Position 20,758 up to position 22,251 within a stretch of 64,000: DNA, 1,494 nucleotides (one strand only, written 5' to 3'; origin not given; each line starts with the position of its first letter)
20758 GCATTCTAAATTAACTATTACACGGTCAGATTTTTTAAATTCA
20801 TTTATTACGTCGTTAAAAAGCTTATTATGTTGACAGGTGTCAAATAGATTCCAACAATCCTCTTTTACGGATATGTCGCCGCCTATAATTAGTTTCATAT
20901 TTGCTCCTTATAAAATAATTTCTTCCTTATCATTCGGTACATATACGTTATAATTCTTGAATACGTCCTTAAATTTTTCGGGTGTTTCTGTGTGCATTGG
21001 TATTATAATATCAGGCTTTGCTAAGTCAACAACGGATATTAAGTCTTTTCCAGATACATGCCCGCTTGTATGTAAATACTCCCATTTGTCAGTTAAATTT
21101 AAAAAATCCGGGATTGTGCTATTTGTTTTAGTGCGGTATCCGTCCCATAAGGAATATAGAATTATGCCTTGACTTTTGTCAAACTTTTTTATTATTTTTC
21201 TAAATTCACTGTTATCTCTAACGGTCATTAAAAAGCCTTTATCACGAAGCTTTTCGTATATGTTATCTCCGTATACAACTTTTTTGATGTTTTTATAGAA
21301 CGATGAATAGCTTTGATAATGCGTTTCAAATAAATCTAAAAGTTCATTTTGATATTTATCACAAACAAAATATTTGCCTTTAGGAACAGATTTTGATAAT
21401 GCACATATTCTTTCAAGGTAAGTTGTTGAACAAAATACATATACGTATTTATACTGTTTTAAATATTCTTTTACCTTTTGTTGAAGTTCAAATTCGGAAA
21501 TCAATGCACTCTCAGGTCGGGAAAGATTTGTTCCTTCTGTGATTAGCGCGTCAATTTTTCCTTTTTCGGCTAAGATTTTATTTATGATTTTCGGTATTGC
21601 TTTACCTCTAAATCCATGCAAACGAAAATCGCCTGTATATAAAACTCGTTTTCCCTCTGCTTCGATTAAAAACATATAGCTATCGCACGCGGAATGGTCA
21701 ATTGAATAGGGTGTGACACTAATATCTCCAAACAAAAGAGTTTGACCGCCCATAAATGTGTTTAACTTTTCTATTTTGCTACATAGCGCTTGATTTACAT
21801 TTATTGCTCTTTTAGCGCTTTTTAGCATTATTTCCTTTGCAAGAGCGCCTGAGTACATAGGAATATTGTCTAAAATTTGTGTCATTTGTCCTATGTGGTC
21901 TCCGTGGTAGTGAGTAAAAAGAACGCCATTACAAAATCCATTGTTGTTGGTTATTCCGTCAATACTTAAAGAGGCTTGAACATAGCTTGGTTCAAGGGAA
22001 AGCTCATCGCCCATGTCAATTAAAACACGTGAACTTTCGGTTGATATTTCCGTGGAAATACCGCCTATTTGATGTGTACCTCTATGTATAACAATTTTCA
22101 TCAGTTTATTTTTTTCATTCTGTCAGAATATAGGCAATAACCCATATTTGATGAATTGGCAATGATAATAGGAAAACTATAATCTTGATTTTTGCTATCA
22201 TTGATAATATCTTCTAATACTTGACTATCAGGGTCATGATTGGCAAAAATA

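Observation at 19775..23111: Autonomous AT-rich three-gene operon: PD-(D/E)xK-like protein + beta-CASP MBL nuclease + cytoplasmic CapA-like metallophosphoesterase (best candidate for an undescribed system)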

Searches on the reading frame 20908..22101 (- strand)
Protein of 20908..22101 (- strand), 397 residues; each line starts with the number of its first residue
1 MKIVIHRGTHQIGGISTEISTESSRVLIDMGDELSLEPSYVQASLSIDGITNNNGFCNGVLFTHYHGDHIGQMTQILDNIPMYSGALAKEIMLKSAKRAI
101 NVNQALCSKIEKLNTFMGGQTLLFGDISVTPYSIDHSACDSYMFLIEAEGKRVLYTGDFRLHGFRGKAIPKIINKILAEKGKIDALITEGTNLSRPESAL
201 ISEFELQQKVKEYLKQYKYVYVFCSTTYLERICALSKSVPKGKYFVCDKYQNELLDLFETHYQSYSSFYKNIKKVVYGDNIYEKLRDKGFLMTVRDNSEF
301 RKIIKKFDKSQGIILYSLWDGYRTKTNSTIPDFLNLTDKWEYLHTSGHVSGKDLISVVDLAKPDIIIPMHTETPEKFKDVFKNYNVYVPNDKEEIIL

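Call 4: search_protein_families(library=pfam, proteins=[window:20908-22101:-], max_evalue=0.1)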
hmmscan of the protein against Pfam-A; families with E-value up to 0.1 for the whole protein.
window:20908-22101:- (397 aa): 3 families
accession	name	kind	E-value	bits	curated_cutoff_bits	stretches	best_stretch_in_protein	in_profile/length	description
PF12706.13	Lactamase_B_2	-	1.8e-08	34.7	27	1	58-193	32-167/200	Beta-lactamase superfamily domain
PF00753.33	Lactamase_B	-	5.9e-08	33.3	22.7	1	59-170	46-161/196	Metallo-beta-lactamase superfamily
PF07521.17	RMMBL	-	6.3e-05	23.3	21.6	1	342-381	10-52/63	Zn-dependent metallo-hydrolase RNA specificity domain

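Call 5: search_protein_families(library=padloc, proteins=[window:20908-22101:-], max_evalue=0.1)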
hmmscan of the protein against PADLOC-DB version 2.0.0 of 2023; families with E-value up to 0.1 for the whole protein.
window:20908-22101:- (397 aa): 2 families
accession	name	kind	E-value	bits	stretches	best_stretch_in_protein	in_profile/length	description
PDLC03805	RTasMBL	-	1.8e-05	22.1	1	19-105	16-95/322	DRT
PDLC03854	LmuA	-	9.7e-05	19.6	1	15-96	18-95/345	-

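Call 6: search_protein_families(library=ncbifam, proteins=[window:20908-22101:-], max_evalue=0.1)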
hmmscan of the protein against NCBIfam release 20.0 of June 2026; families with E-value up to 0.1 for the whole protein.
window:20908-22101:- (397 aa): 12 families
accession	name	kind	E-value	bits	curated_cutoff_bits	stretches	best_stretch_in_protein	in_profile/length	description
NF047419.1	RNase_J1_RnjA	exception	9.7e-17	60.9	820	2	50-224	53-222/549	ribonuclease J1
TIGR00649.1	MG423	subfamily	3e-15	55.6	400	1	7-223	7-222/546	RNase J family beta-CASP ribonuclease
TIGR03675.1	arCOG00543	equivalog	4.1e-07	28.6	580.2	1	6-196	180-378/631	beta-CASP ribonuclease aCPSF1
NF012229.1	bla_class_B_core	domain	6.1e-05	23.2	100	1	50-131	45-122/139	metallo-beta-lactamase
TIGR03413.1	GSH_gloB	equivalog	0.00069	19.1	200.8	1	50-104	37-90/248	hydroxyacylglutathione hydrolase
TIGR03307.1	PhnP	equivalog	0.001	18.5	272.25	1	56-158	66-162/249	phosphonate metabolism protein PhnP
NF001911.0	PRK00685.1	equivalog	0.0024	17.4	144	1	56-159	40-144/228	metal-dependent hydrolase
NF045584.1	cas14_MBL_CASP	equivalog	0.0026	16.2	800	1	97-218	108-221/612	type VII CRISPR-associated protein Cas14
NF007597.0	PRK10241.1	equivalog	0.0072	15.7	421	1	43-105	32-94/251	hydroxyacylglutathione hydrolase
NF041851.1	cyc_nuc_deg_phdiest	equivalog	0.059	12.7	400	0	107-158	112-163/253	cyclic nucleotide-degrading phosphodiesterase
NF000801.0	PRK00055.1-3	equivalog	0.062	12.3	252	0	58-145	55-153/307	ribonuclease Z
TIGR00361.1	ComEC_Rec2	equivalog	0.098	10.8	190.05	0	14-159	451-584/663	DNA internalization-related competence protein ComEC/Rec2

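Call 10: search_protein_families(library=phrogs, proteins=[window:20908-22101:-], max_evalue=0.1)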
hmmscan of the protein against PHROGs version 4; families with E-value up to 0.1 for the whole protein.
window:20908-22101:- (397 aa): 3 families
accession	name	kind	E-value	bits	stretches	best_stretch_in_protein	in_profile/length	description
phrog_392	-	other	2.5e-14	54.5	1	23-159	27-150/348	metal-dependent hydrolase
phrog_5597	-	unknown function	0.0044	17.8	1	356-393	34-72/138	-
phrog_9848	-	unknown function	0.044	14.9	0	206-249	15-57/88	-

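Call 35: search_solved_structures(query=window:20908-22101:-, max_evalue=1)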
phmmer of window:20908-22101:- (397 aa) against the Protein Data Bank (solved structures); distinct sequences matched with E-value up to 1: 40.
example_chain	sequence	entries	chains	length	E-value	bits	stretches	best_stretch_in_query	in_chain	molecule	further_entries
2az4_A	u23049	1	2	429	2.7e-12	49.5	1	58-382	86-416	hypothetical protein EF2904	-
3zq4_A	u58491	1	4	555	8e-11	44.6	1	49-223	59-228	RIBONUCLEASE J 1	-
4xwt_A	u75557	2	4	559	4.3e-09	38.9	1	47-224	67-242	DR2417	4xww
6k6s_A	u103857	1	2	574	1.6e-08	37.1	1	52-228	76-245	Ribonuclease J 1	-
7pcr_A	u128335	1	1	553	2.9e-06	29.6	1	5-194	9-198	Ribonuclease J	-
8cgl_A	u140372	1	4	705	6.2e-06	28.5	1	5-194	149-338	Ribonuclease J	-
6k6w_A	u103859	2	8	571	9e-06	28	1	50-197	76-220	Ribonuclease J 2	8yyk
8yyj_A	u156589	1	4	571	1.3e-05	27.5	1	50-197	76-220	Ribonuclease J 2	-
5haa_A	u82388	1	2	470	1.5e-05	27.3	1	45-211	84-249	Ribonuclease J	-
5ws2_A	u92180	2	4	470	1.7e-05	27.1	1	45-207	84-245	Ribonuclease J | MPY-RNase J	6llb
8yyi_A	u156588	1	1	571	3.2e-05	26.2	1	50-197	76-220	Ribonuclease J 2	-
8yyg_A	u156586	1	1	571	0.00019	23.7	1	50-197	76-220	Ribonuclease J 2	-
8yyf_A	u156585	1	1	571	0.00022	23.5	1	50-197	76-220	Ribonuclease J 2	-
8yyh_A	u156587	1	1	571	0.00022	23.4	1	50-197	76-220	Ribonuclease J 2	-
5hab_A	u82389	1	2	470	0.00036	22.7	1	45-211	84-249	Ribonuclease J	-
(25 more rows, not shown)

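Call 53: find_related_loci(query=A3, collection=metagenome_contigs, flank=6000)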
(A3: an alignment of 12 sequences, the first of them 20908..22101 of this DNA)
Query A3 (397 aa) in metagenome_contigs; peptide patterns used: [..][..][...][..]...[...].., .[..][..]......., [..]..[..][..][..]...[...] (x = any residue, [..] = any of these).
600 stretches matched a pattern (row limit reached: there are more); 54 encode a relative of the query (tblastn E <= 1e-3); 54 distinct loci.
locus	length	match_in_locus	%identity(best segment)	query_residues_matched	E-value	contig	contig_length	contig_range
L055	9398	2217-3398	54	1-397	3e-150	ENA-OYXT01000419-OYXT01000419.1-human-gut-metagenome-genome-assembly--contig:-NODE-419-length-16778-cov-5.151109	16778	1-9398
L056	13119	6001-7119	40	1-380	3e-89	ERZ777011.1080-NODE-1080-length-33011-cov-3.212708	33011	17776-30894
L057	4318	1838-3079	38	1-386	5e-81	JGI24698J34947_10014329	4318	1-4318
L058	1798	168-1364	39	1-378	2e-82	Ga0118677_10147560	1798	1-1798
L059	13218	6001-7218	37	1-381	9e-77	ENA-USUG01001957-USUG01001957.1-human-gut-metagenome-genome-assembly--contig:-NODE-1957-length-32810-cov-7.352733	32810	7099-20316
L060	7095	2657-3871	36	1-380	1e-73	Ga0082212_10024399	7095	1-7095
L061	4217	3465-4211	48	1-257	7e-74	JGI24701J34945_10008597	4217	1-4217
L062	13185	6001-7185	35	1-377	7e-69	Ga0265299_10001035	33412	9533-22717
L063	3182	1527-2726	33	1-382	2e-58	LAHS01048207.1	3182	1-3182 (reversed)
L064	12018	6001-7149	33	1-378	1e-53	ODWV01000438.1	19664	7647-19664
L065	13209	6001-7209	30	11-375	1e-49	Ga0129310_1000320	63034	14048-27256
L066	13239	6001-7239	28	1-397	2e-47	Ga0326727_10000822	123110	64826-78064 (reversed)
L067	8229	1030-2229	30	1-383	3e-46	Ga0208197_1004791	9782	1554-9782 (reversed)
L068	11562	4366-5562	28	1-382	6e-44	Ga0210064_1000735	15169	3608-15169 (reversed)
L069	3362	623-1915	27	1-397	1e-43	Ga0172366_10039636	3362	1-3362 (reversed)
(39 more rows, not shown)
